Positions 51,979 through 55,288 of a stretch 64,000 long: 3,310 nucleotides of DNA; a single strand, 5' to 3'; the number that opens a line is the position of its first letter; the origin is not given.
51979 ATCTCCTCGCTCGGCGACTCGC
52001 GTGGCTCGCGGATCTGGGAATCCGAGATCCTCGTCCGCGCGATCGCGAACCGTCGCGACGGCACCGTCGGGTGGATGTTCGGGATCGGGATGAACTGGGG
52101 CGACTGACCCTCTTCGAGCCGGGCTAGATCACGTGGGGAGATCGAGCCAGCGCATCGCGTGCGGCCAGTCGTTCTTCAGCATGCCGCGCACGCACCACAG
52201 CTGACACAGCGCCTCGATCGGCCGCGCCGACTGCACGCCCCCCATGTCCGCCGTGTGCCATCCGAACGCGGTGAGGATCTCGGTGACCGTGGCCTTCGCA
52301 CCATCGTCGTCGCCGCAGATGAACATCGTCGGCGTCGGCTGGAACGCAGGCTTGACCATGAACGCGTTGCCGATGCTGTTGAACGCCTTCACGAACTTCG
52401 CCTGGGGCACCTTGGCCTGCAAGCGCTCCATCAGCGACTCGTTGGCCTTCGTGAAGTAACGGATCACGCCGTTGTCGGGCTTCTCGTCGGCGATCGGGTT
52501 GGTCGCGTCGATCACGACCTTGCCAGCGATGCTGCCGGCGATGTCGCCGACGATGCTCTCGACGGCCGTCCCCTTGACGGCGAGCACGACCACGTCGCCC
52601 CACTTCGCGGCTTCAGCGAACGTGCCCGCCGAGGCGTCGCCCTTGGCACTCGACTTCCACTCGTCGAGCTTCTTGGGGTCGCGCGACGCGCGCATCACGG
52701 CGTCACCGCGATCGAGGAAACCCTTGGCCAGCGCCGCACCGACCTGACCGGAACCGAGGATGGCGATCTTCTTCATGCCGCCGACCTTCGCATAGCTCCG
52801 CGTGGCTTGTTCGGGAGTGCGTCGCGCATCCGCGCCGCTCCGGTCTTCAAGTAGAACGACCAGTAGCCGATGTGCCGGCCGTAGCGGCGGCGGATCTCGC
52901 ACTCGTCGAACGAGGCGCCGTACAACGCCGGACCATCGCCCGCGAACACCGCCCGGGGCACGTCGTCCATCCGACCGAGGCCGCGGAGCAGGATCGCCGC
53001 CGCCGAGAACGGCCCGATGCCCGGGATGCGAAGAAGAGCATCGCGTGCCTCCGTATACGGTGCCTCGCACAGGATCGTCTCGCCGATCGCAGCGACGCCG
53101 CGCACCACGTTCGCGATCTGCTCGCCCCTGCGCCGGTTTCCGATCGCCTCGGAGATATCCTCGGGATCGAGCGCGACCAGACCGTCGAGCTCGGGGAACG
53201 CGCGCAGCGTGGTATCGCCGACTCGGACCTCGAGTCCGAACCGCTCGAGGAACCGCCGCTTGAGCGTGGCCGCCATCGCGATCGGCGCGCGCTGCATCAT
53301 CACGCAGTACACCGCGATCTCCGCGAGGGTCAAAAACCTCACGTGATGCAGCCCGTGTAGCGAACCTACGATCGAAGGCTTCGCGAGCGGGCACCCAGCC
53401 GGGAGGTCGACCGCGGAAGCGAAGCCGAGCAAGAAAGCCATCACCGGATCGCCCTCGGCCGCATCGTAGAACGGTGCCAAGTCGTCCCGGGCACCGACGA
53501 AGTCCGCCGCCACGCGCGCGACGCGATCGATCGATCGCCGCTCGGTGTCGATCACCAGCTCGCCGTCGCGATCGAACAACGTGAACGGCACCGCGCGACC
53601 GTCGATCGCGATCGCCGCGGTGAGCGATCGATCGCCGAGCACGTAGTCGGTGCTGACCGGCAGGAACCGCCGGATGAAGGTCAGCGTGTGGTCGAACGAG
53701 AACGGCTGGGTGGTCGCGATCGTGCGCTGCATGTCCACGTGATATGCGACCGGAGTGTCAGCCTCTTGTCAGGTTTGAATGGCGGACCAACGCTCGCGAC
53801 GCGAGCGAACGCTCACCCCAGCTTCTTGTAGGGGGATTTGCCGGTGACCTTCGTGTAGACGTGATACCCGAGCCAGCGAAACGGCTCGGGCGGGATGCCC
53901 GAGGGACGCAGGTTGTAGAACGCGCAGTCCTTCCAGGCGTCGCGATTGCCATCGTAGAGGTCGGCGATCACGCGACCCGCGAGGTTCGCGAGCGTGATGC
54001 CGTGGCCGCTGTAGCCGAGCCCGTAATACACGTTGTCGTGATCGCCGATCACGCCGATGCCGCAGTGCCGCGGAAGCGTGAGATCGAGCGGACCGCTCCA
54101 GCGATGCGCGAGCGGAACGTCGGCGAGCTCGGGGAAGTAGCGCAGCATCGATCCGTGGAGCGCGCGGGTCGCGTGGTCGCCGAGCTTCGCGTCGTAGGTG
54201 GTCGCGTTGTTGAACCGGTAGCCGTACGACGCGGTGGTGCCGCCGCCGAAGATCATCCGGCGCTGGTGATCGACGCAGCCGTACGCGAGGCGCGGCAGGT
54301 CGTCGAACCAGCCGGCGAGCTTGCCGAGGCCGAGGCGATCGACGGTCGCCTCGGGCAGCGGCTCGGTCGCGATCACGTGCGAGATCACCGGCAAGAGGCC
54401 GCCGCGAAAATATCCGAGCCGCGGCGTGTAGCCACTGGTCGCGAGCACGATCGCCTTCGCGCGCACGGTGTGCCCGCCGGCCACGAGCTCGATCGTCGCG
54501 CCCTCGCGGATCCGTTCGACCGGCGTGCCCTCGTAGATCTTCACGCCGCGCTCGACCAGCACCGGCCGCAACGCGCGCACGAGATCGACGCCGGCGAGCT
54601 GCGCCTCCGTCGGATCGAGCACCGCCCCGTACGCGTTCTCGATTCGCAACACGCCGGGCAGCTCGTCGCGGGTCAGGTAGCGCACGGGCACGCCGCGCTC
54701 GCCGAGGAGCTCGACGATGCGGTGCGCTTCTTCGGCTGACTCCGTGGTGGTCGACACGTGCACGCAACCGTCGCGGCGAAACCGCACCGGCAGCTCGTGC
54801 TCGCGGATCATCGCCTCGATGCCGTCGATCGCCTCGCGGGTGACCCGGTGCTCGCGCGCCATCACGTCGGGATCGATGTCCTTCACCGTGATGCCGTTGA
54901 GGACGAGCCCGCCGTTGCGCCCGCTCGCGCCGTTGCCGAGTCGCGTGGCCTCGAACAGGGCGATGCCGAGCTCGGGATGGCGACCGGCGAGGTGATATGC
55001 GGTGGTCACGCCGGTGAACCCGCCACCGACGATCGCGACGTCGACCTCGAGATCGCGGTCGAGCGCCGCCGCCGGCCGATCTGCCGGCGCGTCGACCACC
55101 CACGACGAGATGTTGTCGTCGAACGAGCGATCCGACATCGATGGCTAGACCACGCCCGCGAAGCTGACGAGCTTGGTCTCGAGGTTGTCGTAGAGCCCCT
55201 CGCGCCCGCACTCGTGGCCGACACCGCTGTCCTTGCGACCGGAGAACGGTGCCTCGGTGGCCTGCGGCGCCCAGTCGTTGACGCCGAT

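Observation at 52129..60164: Candidate acetylation-dependent polyamine/GABA catabolic cluster with a GNAT-nitrilase fusion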

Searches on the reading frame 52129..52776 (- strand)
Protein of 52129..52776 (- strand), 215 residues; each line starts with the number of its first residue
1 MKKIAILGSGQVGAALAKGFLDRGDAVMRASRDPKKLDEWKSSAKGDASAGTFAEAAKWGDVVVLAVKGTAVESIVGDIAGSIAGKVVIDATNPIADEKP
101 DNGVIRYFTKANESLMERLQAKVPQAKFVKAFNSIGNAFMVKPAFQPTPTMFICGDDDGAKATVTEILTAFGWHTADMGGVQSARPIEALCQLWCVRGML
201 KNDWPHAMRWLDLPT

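Call 6: search_protein_families(library=pfam, proteins=[window:52129-52776:-])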
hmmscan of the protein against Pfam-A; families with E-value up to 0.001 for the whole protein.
window:52129-52776:- (215 aa): 5 families
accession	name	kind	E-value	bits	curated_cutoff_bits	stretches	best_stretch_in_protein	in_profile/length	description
PF03807.23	F420_oxidored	-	4.9e-21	75.6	21.6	1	3-94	1-94/94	NADP oxidoreductase coenzyme F420-dependent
PF03446.21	NAD_binding_2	-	2.4e-07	31.3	21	1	3-93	1-94/161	NAD binding domain of 6-phosphogluconate dehydrogenase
PF07991.19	KARI_N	-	6.8e-05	22.9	20.6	1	2-76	5-77/165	Acetohydroxy acid isomeroreductase, NADPH-binding domain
PF01210.29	NAD_Gly3P_dh_N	-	9.3e-05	22.9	23.1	0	3-47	1-45/158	NAD-dependent glycerol-3-phosphate dehydrogenase N-terminus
PF13460.12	NAD_binding_10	-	0.00071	19.9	27.2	1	8-73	2-74/184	NAD(P)H-binding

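Call 7: search_protein_families(library=ncbifam, proteins=[window:52129-52776:-], max_evalue=0.01)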
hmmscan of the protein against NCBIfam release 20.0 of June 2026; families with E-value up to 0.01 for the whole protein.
window:52129-52776:- (215 aa): 17 families
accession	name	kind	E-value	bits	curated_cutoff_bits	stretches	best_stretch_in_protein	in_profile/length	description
TIGR01915.1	npdG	equivalog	2.7e-19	70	149.8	1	3-193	2-203/220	NADPH-dependent F420 reductase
NF006409.0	PRK08655.1-3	equivalog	7.7e-07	28.9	310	1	2-93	1-92/290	prephenate dehydrogenase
NF008839.0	PRK11880.2-4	equivalog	1.5e-06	27.8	288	1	1-83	1-81/252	pyrroline-5-carboxylate reductase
TIGR00112.1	proC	equivalog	1.4e-05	24.9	196.75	1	4-89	1-91/263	pyrroline-5-carboxylate reductase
NF011381.1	PRK14806.1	equivalog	1.8e-05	23.2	902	1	2-90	4-94/733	bifunctional prephenate dehydrogenase/3-phosphoshikimate 1-carboxyvinyltransferase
TIGR00872.1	gnd_rel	equivalog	3.8e-05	23.1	297.2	1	2-94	2-95/299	phosphogluconate dehydrogenase (NAD(+)-dependent, decarboxylating)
NF005449.0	PRK07041.1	equivalog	0.00029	20.8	257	1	4-76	10-84/240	SDR family oxidoreductase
TIGR01505.1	tartro_sem_red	equivalog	0.00033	20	340.75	1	3-92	1-93/291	2-hydroxy-3-oxopropionate reductase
NF005694.0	PRK07502.1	equivalog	0.00035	19.9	409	1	2-89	7-96/310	prephenate/arogenate dehydrogenase family protein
NF007161.0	PRK09599.1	subfamily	0.0012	18.1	271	1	3-94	2-96/302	NADP-dependent phosphogluconate dehydrogenase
NF004017.0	PRK05479.1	equivalog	0.0013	17.5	336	1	2-75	18-89/337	ketol-acid reductoisomerase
NF000942.0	PRK00094.1-4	subfamily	0.0014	17.9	257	1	1-45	2-46/334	NAD(P)H-dependent glycerol-3-phosphate dehydrogenase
NF012005.0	PRK15461.1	equivalog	0.0028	16.9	348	1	1-75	1-74/298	sulfolactaldehyde 3-reductase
NF006410.0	PRK08655.1-4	equivalog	0.0028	16.5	498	1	4-92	7-96/446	prephenate dehydrogenase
TIGR03026.1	NDP-sugDHase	subfamily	0.0065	15.3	189.8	0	2-41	1-40/413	nucleotide sugar dehydrogenase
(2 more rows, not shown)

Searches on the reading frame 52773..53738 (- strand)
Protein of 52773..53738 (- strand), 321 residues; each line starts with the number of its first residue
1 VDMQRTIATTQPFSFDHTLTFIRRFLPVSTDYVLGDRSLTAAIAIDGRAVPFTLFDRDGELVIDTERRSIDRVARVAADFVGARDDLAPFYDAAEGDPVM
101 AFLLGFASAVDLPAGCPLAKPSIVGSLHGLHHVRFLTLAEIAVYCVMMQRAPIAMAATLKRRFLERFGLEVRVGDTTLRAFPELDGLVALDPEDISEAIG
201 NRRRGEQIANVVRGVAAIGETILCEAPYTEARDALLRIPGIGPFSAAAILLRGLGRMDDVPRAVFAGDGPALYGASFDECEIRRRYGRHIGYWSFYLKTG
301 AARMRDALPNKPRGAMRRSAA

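Call 6: search_protein_families(library=pfam, proteins=[window:52773-53738:-])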
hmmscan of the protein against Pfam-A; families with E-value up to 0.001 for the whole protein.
window:52773-53738:- (321 aa): 0 families

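Call 7: search_protein_families(library=ncbifam, proteins=[window:52773-53738:-], max_evalue=0.01)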
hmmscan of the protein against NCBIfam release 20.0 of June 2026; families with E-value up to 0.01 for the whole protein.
window:52773-53738:- (321 aa): 2 families
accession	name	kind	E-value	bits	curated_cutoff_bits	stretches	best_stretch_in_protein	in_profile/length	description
TIGR00588.1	ogg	subfamily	2.2e-05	23.7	397.85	1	162-265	143-252/310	8-oxoguanine DNA-glycosylase (ogg)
NF007641.0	PRK10308.1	equivalog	8.8e-05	22.2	229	1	136-255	111-229/285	DNA-3-methyladenine glycosylase 2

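Call 91: search_protein_families(library=pfam, proteins=[window:52773-53738:-], max_evalue=0.01)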
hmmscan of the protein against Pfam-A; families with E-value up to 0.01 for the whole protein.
window:52773-53738:- (321 aa): 1 family
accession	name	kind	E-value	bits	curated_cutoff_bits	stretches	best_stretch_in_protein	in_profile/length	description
PF00730.31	HhH-GPD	-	0.0099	16.6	26.2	0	144-216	2-66/108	HhH-GPD superfamily base excision DNA repair protein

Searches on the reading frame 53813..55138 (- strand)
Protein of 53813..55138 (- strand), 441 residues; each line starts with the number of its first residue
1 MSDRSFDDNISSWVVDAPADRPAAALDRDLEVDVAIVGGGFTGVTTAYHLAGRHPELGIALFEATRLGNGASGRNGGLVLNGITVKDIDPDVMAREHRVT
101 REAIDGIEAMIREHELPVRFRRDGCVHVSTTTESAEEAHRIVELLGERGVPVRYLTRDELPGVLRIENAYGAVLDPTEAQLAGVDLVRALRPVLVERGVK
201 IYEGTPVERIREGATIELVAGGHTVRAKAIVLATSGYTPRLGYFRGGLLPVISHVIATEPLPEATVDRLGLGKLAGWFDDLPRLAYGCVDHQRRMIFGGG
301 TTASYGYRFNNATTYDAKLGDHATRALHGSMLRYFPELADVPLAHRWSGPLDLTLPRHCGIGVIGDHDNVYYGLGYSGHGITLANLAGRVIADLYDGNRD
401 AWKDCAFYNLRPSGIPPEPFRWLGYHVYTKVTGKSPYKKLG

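Call 6: search_protein_families(library=pfam, proteins=[window:53813-55138:-])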
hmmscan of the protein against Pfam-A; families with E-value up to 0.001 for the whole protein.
window:53813-55138:- (441 aa): 4 families
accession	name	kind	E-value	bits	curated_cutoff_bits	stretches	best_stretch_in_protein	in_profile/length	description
PF01266.30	DAO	-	1.1e-57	196.7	27.9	1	33-394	1-353/353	FAD dependent oxidoreductase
PF01946.23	Thi4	-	3.7e-07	30.1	26.2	1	26-88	12-72/235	Thi4 family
PF07992.20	Pyr_redox_2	-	6.5e-05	22.9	26.1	0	33-237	2-110/291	Pyridine nucleotide-disulphide oxidoreductase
PF13454.12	NAD_binding_9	-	7e-05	23.3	21.8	0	35-70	1-38/155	FAD-NAD(P)-binding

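Call 7: search_protein_families(library=ncbifam, proteins=[window:53813-55138:-], max_evalue=0.01)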
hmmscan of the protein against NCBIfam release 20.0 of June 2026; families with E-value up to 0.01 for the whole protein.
window:53813-55138:- (441 aa): 26 families (the best 25 are shown)
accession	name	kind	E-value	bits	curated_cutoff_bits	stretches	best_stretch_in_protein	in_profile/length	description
TIGR03329.1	Phn_aa_oxid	hypoth_equivalog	7.4e-58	196.4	632.8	1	19-427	12-423/460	putative aminophosphonate oxidoreductase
NF050086.1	pipecolate_AmaA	exception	7.3e-34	117.1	600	1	13-396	7-382/425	L-pipecolate oxidase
TIGR02352.1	thiamin_ThiO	equivalog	1.5e-15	57.2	250.8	1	34-234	1-203/351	glycine oxidase ThiO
TIGR03197.1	MnmC_Cterm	equivalog_domain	7.3e-13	48.3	174.2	1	33-240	1-205/400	FAD-dependent 5-carboxymethylaminomethyl-2-thiouridine(34) oxidoreductase MnmC1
NF001933.0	PRK00711.1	subfamily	1e-12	47.9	383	1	99-241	111-260/429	D-amino acid dehydrogenase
TIGR01373.1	soxB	subfamily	1.8e-12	46.8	529.45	1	31-394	30-381/407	sarcosine oxidase subunit beta family protein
NF008726.1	PRK11728.1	equivalog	2.4e-10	39.8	299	1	33-231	2-195/389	L-2-hydroxyglutarate oxidase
NF002480.1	PRK01747.1-1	equivalog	4e-10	38.7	540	1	23-241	240-455/645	bifunctional tRNA (5-methylaminomethyl-2-thiouridine)(34)-methyltransferase MnmC2/FAD-dependent 5-carboxymethylaminomethyl-2-thiouridine(34)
TIGR01377.1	soxA_mon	subfamily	7.2e-10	38.2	479.65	2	33-241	2-203/381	amino oxidase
TIGR03364.1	HpnW_proposed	hypoth_equivalog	2e-09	37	285.1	1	33-232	2-191/365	TIGR03364 family FAD-dependent oxidoreductase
NF009074.0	PRK12409.1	equivalog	1.3e-05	24.6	494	0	34-54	4-24/410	D-amino acid dehydrogenase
NF008425.0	PRK11259.1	equivalog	1.3e-05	24.3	257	0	130-399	103-362/377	N-methyl-L-tryptophan oxidase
TIGR00562.1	proto_IX_ox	equivalog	1.5e-05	23.8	97.85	1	33-66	4-38/470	protoporphyrinogen oxidase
TIGR00292.1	TIGR00292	equivalog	2.2e-05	23.8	148.3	1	25-89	15-76/254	sulfide-dependent adenosine diphosphate thiazole synthase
NF009906.0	PRK13369.1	equivalog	0.00061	18.4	352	1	31-86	6-59/502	glycerol-3-phosphate dehydrogenase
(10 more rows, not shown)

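Call 20: search_solved_structures(query=window:53813-55138:-, max_evalue=0.00001)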
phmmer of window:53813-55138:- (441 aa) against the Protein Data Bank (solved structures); distinct sequences matched with E-value up to 0.00001: 9.
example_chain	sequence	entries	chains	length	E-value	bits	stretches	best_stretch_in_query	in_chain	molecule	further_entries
4ysh_A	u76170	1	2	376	6.3e-18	68.3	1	32-248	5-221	Glycine oxidase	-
1y56_B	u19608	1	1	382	1.7e-13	53.7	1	33-396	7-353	sarcosine oxidase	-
7cyx_A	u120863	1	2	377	8.3e-10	41.5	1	32-259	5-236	Glycine oxidase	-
1vrq_B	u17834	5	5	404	9.5e-08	34.8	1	32-257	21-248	Sarcosine oxidase beta subunit | Subunit beta of sarcosine oxidase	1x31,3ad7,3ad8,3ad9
3ada_B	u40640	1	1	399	1e-07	34.7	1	32-257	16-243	SARCOSINE OXIDASE BETA SUBUNIT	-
3m0o_A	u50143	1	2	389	7.8e-06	28.4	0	127-225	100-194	Monomeric sarcosine oxidase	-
9u3f_A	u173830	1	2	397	9.5e-06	28.2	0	127-225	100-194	Monomeric sarcosine oxidase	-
1l9c_A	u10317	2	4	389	9.7e-06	28.1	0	127-225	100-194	Monomeric Sarcosine Oxidase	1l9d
3bhf_A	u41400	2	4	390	9.7e-06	28.1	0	127-225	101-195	Monomeric sarcosine oxidase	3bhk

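Call 61: search_dna_similar(query=window:53813-55138:-, collection=plasmids, mode=protein, max_evalue=1e-40, max_rows=25)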
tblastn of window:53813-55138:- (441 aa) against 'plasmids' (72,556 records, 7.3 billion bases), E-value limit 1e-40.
Records with a match: 7; places in all: 7; records where one place covers at least 80% of the query: 7.
Best place of each record, by identity: <60% 7.
By first word of the organism name: Pannonibacter 2; Vibrio 1; Shinella 1; Paracoccus 1; Rhizobium 1; Acinetobacter 1.
By predicted mobility (MOB-suite, as given by PLSDB): non-mobilizable 5; conjugative 1; mobilizable 1.
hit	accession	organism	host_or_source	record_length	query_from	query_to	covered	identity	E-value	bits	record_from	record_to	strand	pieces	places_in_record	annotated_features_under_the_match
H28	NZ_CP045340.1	Vibrio sp. THAF190c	pure culture,Surface of a polyethylene ...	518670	31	424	89%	34.9%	2e-67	240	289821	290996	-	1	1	FAD-binding oxidoreductase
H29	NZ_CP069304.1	Shinella sp. PSBB067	monoisolate,Minnesota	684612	3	424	96%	31.4%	3e-42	167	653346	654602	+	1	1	FAD-binding oxidoreductase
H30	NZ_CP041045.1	Paracoccus sp. AK26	pure culture,Hexachlorocyclohexane ...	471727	2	424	96%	30.9%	1e-41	165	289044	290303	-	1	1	FAD-binding oxidoreductase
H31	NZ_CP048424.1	Rhizobium daejeonense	Cell,soil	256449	3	427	96%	30.6%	4e-42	166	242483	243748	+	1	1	FAD-binding oxidoreductase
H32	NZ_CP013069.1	Pannonibacter phragmitetus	Homo sapiens,blood, liver abscess ...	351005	31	424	89%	30.5%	8e-42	166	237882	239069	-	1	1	FAD-dependent oxidoreductase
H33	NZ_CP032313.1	Pannonibacter phragmitetus BB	cell culture,soil under ...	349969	31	424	89%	30.2%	4e-41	163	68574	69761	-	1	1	FAD-dependent oxidoreductase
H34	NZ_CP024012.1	Acinetobacter sp. LoGeW2-3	white stork,cell culture,pellet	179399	31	426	90%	28.9%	6e-46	177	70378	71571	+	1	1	FAD-dependent oxidoreductase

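Call 65: get_annotated_region(hit=H28, flank=8000)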
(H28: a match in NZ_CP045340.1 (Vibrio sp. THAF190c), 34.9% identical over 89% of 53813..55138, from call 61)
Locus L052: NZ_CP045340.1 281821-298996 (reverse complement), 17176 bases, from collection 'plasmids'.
description: Vibrio sp. THAF190c plasmid pTHAF190c_b, complete sequence
organism: Vibrio sp. THAF190c (NCBI taxid 2587865)
taxonomy: Bacteria; Pseudomonadota; Gammaproteobacteria; Vibrionales; Vibrionaceae; Vibrio; Vibrio sp. THAF190c
host: -; source: pure culture,Surface of a polyethylene microplastic particle present in tank 6 of a marine aquarium ...; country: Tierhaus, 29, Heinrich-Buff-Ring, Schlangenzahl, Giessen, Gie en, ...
typing (MOB-suite, as given by PLSDB): non-mobilizable
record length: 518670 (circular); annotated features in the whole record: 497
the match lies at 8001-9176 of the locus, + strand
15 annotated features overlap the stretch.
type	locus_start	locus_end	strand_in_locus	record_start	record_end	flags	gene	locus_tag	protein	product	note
CDS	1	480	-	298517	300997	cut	-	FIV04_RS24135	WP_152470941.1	ATP-binding protein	-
CDS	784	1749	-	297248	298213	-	-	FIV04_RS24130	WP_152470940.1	DHH family phosphoesterase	-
CDS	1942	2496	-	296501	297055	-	cyaB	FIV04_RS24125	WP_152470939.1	class IV adenylate cyclase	-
CDS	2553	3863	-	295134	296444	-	-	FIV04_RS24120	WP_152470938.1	DUF1501 domain-containing protein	-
CDS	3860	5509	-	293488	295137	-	-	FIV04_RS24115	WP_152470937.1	DUF1800 domain-containing protein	-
CDS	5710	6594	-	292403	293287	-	-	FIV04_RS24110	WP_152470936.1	LysR family transcriptional regulator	-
CDS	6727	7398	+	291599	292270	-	-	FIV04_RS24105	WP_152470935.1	type 1 glutamine amidotransferase domain-containing protein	-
CDS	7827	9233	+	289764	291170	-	-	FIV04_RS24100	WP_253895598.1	FAD-binding oxidoreductase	-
CDS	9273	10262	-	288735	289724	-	-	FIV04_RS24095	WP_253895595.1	AraC family transcriptional regulator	-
CDS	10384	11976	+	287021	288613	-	-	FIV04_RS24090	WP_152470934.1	alpha/beta hydrolase-fold protein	-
CDS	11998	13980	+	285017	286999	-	-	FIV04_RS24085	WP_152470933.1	TonB-dependent receptor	-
CDS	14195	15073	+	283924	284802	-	-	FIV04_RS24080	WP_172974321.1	alpha/beta hydrolase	-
CDS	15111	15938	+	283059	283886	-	-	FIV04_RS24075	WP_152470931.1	oxidoreductase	-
CDS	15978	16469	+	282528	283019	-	-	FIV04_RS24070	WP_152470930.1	SRPBCC family protein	-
CDS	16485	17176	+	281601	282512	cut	-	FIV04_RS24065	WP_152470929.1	helix-turn-helix transcriptional regulator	-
